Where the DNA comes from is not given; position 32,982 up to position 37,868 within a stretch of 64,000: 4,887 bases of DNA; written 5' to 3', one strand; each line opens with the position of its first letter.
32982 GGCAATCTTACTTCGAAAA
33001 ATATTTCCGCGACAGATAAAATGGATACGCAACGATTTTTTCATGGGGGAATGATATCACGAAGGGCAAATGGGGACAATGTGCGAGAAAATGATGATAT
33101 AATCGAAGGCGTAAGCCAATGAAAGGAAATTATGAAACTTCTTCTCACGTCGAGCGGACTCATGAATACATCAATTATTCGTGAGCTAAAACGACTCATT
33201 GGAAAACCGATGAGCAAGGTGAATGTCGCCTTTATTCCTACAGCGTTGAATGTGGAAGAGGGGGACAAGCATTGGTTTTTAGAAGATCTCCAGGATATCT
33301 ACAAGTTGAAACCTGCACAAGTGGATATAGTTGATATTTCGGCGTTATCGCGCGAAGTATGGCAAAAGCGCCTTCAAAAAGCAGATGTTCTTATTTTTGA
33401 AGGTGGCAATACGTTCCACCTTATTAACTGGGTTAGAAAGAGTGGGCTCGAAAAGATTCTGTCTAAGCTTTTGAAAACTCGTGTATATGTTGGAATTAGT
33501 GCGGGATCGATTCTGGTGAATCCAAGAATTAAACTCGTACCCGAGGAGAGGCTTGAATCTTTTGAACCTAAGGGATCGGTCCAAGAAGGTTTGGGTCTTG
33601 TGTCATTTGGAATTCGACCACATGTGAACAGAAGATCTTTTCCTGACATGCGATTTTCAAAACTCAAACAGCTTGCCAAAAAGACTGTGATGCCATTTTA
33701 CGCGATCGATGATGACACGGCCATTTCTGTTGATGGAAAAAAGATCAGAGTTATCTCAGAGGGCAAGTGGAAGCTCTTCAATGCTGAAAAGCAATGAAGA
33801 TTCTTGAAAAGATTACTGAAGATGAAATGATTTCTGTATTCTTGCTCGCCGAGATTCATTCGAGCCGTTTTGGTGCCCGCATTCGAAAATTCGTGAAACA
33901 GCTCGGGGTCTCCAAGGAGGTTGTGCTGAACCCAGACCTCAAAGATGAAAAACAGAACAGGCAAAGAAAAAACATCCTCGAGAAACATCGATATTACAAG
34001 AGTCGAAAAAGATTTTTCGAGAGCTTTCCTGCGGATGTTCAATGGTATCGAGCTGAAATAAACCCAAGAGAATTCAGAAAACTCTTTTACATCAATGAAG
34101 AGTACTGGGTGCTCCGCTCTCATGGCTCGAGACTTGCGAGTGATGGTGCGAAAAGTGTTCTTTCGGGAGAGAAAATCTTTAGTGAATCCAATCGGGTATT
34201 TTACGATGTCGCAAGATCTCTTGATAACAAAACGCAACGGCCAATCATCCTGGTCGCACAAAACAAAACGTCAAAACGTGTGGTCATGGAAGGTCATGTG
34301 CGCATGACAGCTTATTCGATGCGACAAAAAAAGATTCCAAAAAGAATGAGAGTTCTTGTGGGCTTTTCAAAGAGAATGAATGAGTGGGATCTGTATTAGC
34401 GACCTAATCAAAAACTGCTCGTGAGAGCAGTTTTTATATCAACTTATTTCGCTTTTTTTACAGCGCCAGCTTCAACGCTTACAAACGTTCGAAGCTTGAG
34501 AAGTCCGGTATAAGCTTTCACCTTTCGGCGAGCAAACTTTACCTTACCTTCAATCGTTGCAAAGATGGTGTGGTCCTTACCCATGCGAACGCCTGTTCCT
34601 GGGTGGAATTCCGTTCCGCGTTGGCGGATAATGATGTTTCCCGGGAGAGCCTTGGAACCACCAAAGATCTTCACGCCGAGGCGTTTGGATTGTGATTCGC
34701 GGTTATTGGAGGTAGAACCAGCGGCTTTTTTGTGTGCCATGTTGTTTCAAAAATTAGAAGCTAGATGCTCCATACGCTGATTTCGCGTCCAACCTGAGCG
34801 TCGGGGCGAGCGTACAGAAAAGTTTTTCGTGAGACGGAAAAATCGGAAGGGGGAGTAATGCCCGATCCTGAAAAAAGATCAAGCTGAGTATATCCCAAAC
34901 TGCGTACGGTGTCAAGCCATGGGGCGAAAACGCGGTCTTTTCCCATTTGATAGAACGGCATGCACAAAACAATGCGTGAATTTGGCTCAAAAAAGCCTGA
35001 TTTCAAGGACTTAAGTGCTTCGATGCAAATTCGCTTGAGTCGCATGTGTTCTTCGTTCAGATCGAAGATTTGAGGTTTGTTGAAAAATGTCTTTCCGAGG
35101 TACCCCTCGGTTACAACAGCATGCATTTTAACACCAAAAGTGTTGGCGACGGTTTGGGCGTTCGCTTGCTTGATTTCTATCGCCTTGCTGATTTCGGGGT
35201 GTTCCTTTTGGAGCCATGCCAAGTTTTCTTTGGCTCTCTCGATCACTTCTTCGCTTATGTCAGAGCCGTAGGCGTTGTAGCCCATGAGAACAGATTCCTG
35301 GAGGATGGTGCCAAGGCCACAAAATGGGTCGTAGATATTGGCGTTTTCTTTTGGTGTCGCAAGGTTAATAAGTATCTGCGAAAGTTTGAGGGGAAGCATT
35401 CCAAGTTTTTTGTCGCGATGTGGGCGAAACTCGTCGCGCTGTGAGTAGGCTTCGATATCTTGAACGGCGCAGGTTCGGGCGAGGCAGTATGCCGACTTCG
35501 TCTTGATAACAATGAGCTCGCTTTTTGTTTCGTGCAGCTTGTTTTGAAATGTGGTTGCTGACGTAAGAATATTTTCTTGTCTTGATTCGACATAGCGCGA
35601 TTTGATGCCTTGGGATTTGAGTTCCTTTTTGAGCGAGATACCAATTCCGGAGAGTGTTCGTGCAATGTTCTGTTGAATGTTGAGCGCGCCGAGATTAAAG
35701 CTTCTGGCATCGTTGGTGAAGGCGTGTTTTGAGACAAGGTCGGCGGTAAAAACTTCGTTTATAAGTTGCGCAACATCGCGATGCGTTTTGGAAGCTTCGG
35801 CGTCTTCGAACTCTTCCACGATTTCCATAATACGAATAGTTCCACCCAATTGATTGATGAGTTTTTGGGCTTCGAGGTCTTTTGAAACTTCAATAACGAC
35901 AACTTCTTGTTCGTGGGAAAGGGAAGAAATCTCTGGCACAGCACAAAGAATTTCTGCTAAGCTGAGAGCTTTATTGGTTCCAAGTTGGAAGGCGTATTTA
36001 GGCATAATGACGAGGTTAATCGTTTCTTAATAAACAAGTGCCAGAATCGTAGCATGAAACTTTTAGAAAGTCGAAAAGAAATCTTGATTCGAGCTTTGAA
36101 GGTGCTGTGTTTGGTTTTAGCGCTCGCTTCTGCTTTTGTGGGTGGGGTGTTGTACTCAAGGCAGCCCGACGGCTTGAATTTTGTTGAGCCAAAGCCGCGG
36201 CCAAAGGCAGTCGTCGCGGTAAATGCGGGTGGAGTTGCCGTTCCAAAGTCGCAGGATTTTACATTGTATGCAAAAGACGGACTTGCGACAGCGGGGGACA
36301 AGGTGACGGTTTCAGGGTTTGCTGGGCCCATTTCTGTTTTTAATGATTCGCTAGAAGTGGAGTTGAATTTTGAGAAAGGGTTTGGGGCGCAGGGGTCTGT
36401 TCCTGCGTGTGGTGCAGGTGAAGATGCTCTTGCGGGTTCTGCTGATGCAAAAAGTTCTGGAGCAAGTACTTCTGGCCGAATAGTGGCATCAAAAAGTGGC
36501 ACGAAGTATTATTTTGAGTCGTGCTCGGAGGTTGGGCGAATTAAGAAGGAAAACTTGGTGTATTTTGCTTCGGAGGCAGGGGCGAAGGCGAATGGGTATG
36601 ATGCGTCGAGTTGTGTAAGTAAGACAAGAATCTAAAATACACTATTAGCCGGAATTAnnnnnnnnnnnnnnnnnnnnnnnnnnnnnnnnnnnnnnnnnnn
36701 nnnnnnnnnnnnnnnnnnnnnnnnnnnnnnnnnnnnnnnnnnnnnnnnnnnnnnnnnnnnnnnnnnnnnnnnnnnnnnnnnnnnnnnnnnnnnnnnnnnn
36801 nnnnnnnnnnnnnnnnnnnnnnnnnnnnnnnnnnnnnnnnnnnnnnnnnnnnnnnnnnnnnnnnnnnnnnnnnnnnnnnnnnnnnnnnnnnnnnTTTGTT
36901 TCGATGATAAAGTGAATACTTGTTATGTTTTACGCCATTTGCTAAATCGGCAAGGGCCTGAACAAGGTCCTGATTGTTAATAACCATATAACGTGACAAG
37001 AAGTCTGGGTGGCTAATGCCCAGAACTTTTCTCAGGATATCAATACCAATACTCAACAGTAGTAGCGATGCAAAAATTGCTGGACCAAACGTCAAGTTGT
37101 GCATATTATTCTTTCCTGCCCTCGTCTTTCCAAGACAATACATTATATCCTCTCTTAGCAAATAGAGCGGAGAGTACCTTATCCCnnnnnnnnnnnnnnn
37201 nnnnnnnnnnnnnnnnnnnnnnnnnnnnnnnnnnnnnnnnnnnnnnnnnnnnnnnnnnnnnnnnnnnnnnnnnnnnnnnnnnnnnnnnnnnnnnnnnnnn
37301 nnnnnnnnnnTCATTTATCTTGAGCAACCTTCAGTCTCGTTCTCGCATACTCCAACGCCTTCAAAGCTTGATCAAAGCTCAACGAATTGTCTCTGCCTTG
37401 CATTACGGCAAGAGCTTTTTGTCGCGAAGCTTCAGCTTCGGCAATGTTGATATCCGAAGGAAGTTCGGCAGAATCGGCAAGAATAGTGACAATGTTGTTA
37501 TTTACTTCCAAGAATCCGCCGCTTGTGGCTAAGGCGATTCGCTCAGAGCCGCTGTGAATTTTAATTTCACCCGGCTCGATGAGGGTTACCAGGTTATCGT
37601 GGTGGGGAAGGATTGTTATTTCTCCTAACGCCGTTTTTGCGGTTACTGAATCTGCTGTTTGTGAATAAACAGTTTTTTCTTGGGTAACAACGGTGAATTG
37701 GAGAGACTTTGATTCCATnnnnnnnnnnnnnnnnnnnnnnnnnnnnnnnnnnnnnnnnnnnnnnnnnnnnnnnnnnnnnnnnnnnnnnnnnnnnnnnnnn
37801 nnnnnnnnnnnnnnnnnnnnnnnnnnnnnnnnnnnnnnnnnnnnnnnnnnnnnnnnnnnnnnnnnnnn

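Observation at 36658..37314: AT-rich orphan gene translationally coupled to the end of the F1Fo ATP synthase operon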

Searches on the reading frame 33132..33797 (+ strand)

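Call 4: search_protein_families(library=pfam, proteins=[window:33132-33797:+], max_evalue=1)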
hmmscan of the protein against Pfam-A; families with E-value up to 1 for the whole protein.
window:33132-33797:+ (221 aa): 2 families
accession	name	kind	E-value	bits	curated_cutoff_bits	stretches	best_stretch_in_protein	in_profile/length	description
PF03575.23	Peptidase_S51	-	6.7e-32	111.3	23.9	1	3-208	1-206/206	Peptidase family S51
PF09825.15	BPL_N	-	0.053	12.9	24.2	1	63-128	32-94/283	Biotin-protein ligase, N terminal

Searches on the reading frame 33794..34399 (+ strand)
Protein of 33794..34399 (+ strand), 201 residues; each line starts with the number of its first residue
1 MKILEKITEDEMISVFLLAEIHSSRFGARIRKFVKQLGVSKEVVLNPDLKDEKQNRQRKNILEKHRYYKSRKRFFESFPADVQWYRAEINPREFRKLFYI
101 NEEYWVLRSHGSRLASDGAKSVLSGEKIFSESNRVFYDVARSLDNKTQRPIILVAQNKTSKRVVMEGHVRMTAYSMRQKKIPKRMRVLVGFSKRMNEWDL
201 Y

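Call 4: search_protein_families(library=pfam, proteins=[window:33794-34399:+], max_evalue=1)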
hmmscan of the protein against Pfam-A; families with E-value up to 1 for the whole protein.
window:33794-34399:+ (201 aa): 2 families
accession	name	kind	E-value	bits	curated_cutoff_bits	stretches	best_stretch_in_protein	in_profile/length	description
PF18732.6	HEPN_AbiA_CTD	-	0.063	13.7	27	1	56-101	24-67/132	HEPN like, Abia C-terminal domain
PF07548.16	ChlamPMP_M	-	0.15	12.5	25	1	114-178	80-145/174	Chlamydia polymorphic membrane protein middle domain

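Call 5: search_protein_families(library=padloc, proteins=[window:33794-34399:+], max_evalue=1)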
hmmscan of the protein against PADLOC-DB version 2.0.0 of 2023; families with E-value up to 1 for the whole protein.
window:33794-34399:+ (201 aa): 0 families

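Call 6: search_protein_families(library=ncbifam, proteins=[window:33794-34399:+], max_evalue=1)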
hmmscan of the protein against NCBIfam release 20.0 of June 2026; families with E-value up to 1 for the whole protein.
window:33794-34399:+ (201 aa): 0 families

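Call 7: search_protein_families(library=phrogs, proteins=[window:33794-34399:+], max_evalue=1)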
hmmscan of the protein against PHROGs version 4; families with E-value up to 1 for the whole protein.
window:33794-34399:+ (201 aa): 1 family
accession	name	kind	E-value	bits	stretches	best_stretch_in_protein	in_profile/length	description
phrog_6695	-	unknown function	0.33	11.8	0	129-165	120-154/202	-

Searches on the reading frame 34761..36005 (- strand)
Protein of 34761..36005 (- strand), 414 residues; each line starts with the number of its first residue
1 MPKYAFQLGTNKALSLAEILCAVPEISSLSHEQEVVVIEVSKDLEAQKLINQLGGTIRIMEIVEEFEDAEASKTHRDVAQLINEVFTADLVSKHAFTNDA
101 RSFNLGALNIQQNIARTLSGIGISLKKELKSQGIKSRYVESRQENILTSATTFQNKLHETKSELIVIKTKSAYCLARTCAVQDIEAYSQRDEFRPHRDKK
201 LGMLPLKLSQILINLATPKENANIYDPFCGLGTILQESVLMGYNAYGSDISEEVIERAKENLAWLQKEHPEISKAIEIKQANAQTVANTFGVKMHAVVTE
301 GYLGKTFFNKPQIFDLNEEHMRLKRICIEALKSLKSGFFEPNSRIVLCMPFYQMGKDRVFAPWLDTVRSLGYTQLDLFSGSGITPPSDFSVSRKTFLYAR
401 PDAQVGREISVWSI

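Call 4: search_protein_families(library=pfam, proteins=[window:34761-36005:-], max_evalue=1)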
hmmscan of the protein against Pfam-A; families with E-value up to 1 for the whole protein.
window:34761-36005:- (414 aa): 9 families
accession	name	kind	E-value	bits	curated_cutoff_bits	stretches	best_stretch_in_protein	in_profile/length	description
PF01170.24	UPF0020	-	4.5e-10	40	22.3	1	202-301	10-129/197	RMKL-like, methyltransferase domain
PF01555.25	N6_N4_Mtase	-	3e-08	34.3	26.7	1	203-260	165-221/221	DNA methylase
PF13847.12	Methyltransf_31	-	2.3e-05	24.6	27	1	219-266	2-52/145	Methyltransferase domain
PF11599.14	AviRa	-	5.2e-05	23.3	25.7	1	216-269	47-104/232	RRNA methyltransferase AviRa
PF13649.12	Methyltransf_25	-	0.0099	17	27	1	226-283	3-55/97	Methyltransferase domain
PF02384.22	N6_Mtase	-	0.012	15.4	20.4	1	205-302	31-134/311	N-6 DNA Methylase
PF08241.18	Methyltransf_11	-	0.042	14.9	21.2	1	229-285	5-53/95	Methyltransferase domain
PF08242.18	Methyltransf_12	-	0.06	14.5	30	1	229-272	5-50/98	Methyltransferase domain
PF02086.21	MethyltransfD12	-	0.12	12.6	22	1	217-268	16-68/253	D12 class N6 adenine-specific DNA methyltransferase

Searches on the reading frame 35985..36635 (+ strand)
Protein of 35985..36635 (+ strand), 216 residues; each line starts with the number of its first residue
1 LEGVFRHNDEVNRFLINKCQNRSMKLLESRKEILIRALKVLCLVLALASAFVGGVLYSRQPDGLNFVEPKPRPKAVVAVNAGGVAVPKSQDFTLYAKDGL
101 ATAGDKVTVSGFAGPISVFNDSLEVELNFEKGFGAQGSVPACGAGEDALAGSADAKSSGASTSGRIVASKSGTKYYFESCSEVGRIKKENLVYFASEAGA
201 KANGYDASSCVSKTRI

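Call 4: search_protein_families(library=pfam, proteins=[window:35985-36635:+], max_evalue=1)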
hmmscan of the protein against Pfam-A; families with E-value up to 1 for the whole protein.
window:35985-36635:+ (216 aa): 2 families
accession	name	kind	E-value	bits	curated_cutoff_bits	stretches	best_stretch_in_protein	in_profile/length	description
PF02805.21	Ada_Zn_binding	-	0.014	15.8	23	1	160-208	11-59/65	Metal binding domain of Ada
PF19733.4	DUF6223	-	0.021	15.6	27.4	1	36-102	3-66/98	Family of unknown function (DUF6223)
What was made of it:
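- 35985..36635 (+): Convergent conserved gene, the downstream flank. It encodes a membrane-anchored protein with a Cys-containing C-terminal domain. The true start is probably M24. Weak Ada_Zn_binding hit (call 4).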

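Call 5: search_protein_families(library=padloc, proteins=[window:35985-36635:+], max_evalue=1)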
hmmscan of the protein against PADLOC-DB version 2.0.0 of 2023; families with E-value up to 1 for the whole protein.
window:35985-36635:+ (216 aa): 0 families

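Call 6: search_protein_families(library=ncbifam, proteins=[window:35985-36635:+], max_evalue=1)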
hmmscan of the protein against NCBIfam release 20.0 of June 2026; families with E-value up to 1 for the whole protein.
window:35985-36635:+ (216 aa): 0 families

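Call 7: search_protein_families(library=phrogs, proteins=[window:35985-36635:+], max_evalue=1)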
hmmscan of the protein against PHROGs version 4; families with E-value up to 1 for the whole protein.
window:35985-36635:+ (216 aa): 0 families

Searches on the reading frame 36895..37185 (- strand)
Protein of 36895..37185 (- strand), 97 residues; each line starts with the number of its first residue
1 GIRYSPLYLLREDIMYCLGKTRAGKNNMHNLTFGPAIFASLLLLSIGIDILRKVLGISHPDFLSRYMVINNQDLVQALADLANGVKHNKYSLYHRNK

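Call 92: search_protein_families(library=pfam, alignment_id=A5, max_evalue=1)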
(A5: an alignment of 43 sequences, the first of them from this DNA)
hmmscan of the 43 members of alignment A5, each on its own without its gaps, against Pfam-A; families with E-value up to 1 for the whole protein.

A. member 1, seq(97 aa): 0 families

B. families by the number of members that match (of 43 scanned): 21 families
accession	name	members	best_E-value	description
PF18735.6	HEPN_RiboL-PSP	2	0.02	RiboL-PSP-HEPN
PF19701.4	DUF6199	1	0.011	Family of unknown function (DUF6199)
PF12247.13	MKT1_N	1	0.02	Temperature dependent protein affecting M2 dsRNA replication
PF25082.1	GIPC1_GH2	1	0.025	GIPC1-3 GH2 domain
PF02958.26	EcKL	1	0.026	Ecdysteroid kinase-like family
PF22342.1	T3SS_CopN_3rd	1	0.048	T3SS, Low calcium response E, third helical domain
PF06144.19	DNA_pol3_delta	1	0.05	DNA polymerase III, delta subunit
PF11676.13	DUF3272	1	0.051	Protein of unknown function (DUF3272)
PF24467.1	ARM_FBXO47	1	0.065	FBXO47, ARM repeats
PF21978.1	SEHBP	1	0.065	Transcriptional regulator SEHBP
PF15933.10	RnlB_antitoxin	1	0.069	Antitoxin to bacterial toxin RNase LS or RnlA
PF13251.12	DUF4042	1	0.072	Domain of unknown function (DUF4042)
PF07934.18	OGG_N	1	0.086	8-oxoguanine DNA glycosylase, N-terminal domain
PF01736.22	Polyoma_agno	1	0.097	Polyomavirus agnoprotein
PF16248.10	DUF4905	1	0.12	Domain of unknown function (DUF4905)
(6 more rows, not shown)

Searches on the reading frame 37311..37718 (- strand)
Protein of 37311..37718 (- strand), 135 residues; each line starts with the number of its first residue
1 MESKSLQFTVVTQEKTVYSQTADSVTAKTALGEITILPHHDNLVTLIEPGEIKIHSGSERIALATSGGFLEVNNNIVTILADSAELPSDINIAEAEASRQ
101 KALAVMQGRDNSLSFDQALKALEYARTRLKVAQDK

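Call 6: search_protein_families(library=ncbifam, proteins=[window:37311-37718:-], max_evalue=1)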
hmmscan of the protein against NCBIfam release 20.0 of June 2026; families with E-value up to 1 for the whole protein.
window:37311-37718:- (135 aa): 21 families
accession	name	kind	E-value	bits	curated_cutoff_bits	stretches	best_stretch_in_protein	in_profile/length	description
TIGR01216.1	ATP_synt_epsi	equivalog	1.6e-30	105.8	67.25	1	6-132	2-129/130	ATP synthase F1 subunit epsilon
NF001846.0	PRK00571.1-3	equivalog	6.6e-28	97.6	132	1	4-134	2-136/137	F0F1 ATP synthase subunit epsilon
NF009980.0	PRK13446.1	equivalog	8.3e-28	97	129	1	4-134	3-133/136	F0F1 ATP synthase subunit epsilon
NF001847.0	PRK00571.1-4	equivalog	1.1e-26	93.2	135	1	5-133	3-132/139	F0F1 ATP synthase subunit epsilon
NF011322.0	PRK14735.1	equivalog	1.7e-25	89.6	202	1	6-133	3-130/139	F0F1 ATP synthase subunit epsilon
NF009984.0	PRK13450.1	equivalog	1.8e-21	76.5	164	1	4-132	3-131/133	F0F1 ATP synthase subunit epsilon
NF001852.0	PRK00571.2-5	equivalog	2.7e-20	72.8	145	1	8-103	6-103/124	F0F1 ATP synthase subunit epsilon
NF009977.0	PRK13442.1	equivalog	1.7e-19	69.9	80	1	2-97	2-98/102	F0F1 ATP synthase subunit epsilon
NF009979.0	PRK13444.1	equivalog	2.4e-18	66.7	163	1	1-106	1-106/127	F0F1 ATP synthase subunit epsilon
NF001851.0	PRK00571.2-4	equivalog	1.2e-15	57.8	131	1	4-110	3-110/135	F0F1 ATP synthase subunit epsilon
NF009986.0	PRK13452.1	equivalog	1.5e-14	54.3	207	1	1-131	1-132/145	F0F1 ATP synthase subunit epsilon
NF009983.0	PRK13449.1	equivalog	7.7e-13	48.6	106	1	5-84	3-84/88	ATP synthase F1 subunit epsilon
NF011323.0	PRK14736.1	subfamily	9.3e-12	45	145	1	5-85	3-84/133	F0F1 ATP synthase subunit epsilon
NF009982.0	PRK13448.1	equivalog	3.7e-11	43.3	146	1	6-124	4-121/135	F0F1 ATP synthase subunit epsilon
NF009978.0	PRK13443.1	equivalog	5.7e-10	39.5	148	1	4-94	3-93/136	F0F1 ATP synthase subunit epsilon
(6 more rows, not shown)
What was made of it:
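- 37311..37718 (-): atpC (F1 epsilon subunit), the upstream conserved flank and last true gene of the atp operon. NCBIfam TIGR01216, E=1.6e-30 (call 6).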

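Call 18: find_related_loci(query=window:37311-37718:-, collection=genome_contigs, flank=10000)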
Query window:37311-37718:- (135 aa) in genome_contigs; peptide patterns used: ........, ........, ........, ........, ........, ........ (x = any residue, [..] = any of these).
164 stretches matched a pattern; 3 encode a relative of the query (tblastn E <= 1e-3); 3 distinct loci.
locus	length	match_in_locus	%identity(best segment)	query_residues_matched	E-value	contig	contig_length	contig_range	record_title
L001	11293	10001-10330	43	5-114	6e-27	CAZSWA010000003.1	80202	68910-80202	MAG TPA_asm: uncultured Gammaproteobacteria bacterium isolate SRP272529_co1_257 genome assembly, contig: NODE_277_length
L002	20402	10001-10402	30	8-135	3e-17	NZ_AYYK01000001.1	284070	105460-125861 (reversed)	Lapidilactobacillus dextrinicus DSM 20335 NODE_2, whole genome shotgun sequence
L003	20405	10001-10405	33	3-132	3e-14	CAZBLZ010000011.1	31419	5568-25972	MAG TPA_asm: uncultured Candidatus Saccharibacteria bacterium isolate SRP200132_co1_634 genome assembly, contig: NODE_24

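Call 51: find_related_loci(query=window:37311-37718:-, collection=metagenome_contigs, flank=6000)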
Query window:37311-37718:- (135 aa) in metagenome_contigs; peptide patterns used: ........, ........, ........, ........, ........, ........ (x = any residue, [..] = any of these).
270 stretches matched a pattern; 2 encode a relative of the query (tblastn E <= 1e-3); 2 distinct loci.
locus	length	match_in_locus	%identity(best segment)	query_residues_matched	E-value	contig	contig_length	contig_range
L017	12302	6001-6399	35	6-133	3e-19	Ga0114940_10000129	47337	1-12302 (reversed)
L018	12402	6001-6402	30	8-135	2e-17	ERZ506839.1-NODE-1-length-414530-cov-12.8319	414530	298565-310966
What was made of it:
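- Tried and rejected: Genome and metagenome scans with atpC returned only distant relatives at 30-43% identity (calls 18, 51).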
